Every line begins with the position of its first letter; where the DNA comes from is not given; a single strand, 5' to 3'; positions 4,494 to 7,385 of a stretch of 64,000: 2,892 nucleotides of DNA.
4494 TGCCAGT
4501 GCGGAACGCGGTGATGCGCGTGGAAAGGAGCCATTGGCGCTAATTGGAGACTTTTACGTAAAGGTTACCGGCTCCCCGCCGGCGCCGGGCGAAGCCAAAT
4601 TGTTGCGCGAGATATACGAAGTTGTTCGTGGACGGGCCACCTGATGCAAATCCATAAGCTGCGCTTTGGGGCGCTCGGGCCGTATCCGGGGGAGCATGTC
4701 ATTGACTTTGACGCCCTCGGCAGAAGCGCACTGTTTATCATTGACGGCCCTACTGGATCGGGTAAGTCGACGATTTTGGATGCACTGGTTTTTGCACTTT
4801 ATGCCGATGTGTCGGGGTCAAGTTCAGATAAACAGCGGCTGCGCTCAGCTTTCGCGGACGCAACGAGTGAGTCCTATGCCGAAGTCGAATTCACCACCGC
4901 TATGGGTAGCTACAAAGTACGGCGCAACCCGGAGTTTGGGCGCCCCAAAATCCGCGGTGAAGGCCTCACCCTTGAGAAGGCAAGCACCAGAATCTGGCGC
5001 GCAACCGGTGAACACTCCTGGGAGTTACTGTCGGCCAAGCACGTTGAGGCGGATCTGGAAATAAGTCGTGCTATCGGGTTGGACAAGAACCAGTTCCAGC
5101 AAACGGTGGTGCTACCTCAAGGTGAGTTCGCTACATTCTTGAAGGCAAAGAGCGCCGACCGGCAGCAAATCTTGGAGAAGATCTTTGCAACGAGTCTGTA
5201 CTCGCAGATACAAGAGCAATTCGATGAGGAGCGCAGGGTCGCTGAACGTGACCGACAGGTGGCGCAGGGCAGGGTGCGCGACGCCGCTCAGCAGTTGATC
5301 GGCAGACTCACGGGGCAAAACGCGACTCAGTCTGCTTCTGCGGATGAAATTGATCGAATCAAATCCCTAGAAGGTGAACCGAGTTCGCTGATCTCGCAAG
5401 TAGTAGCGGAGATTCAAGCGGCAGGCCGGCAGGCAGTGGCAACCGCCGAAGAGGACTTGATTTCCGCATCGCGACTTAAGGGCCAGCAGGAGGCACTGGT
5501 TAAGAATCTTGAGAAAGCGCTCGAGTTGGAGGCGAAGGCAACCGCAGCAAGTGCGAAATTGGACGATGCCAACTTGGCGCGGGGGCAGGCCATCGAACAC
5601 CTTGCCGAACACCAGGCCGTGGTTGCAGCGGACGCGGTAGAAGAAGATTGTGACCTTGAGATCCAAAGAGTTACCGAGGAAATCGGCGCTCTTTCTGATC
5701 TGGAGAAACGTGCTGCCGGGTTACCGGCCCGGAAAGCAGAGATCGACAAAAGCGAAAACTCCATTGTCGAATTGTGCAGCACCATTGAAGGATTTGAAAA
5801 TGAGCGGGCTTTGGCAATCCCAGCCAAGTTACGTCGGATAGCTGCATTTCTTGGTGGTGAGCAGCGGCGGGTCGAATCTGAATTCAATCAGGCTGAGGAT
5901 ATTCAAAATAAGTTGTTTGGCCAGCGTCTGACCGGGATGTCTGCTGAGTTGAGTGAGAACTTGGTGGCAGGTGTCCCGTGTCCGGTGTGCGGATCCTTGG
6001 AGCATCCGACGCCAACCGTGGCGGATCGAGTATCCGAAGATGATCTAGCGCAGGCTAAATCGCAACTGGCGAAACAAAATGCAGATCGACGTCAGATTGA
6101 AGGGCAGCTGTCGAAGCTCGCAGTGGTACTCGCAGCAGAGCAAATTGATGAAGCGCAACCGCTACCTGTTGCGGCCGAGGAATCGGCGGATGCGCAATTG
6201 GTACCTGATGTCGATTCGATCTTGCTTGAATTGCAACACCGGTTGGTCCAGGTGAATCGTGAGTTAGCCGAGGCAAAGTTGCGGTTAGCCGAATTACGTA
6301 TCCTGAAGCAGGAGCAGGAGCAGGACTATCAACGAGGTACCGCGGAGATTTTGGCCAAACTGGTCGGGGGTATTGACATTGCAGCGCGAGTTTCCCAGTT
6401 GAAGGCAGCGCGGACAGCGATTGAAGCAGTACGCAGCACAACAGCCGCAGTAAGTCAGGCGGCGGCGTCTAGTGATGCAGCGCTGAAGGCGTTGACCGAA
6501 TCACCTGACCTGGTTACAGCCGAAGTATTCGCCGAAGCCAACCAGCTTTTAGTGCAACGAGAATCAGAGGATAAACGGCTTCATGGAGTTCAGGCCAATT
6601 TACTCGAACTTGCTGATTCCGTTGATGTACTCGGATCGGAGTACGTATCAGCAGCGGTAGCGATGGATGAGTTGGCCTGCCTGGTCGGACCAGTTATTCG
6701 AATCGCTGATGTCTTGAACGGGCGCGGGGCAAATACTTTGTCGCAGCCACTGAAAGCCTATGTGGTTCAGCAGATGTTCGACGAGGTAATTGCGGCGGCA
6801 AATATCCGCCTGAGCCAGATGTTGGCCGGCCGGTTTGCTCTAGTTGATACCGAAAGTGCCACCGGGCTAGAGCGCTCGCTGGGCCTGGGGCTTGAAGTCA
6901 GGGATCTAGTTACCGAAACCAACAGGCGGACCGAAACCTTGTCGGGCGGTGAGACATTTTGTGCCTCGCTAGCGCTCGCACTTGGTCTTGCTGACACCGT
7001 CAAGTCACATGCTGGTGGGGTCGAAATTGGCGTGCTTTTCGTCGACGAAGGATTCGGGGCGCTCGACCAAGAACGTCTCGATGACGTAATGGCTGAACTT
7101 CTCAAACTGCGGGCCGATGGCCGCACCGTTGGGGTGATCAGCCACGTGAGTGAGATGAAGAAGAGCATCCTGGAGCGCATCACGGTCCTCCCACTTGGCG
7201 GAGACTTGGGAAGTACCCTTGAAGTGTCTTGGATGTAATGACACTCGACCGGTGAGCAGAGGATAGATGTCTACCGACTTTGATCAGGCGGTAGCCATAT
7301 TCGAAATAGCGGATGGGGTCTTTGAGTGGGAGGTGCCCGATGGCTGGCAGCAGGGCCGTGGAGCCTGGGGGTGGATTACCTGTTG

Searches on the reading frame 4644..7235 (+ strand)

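Call 50: search_protein_families(library=pfam, proteins=[window:4644-7235:+], max_evalue=0.01)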
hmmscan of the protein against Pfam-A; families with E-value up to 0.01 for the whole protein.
window:4644-7235:+ (864 aa): 7 families
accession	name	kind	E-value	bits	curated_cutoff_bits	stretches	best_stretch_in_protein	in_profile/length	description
PF13476.12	AAA_23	-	1.7e-17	65.1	27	1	11-198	7-178/201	AAA domain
PF13558.12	SbcC_Walker_B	-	2.2e-10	41.1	27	1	757-817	24-86/90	SbcC/RAD50-like, Walker B motif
PF02463.25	SMC_N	-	6.2e-08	32.8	40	1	31-82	27-80/220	RecF/RecN/SMC N terminal domain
PF13555.12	AAA_29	-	1.5e-06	28.3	27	1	15-55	13-49/61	P-loop containing region of AAA domain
PF13304.12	AAA_21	-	0.00015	22.4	27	1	35-86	6-68/304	AAA domain, putative AbiEii toxin, Type IV TA system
PF13514.12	AAA_27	-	0.0023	18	22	1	1-53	1-51/206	AAA domain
PF25199.1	nSTAND_NTPase5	-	0.0049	17.1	34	0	23-53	36-66/145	Novel STAND NTPase 5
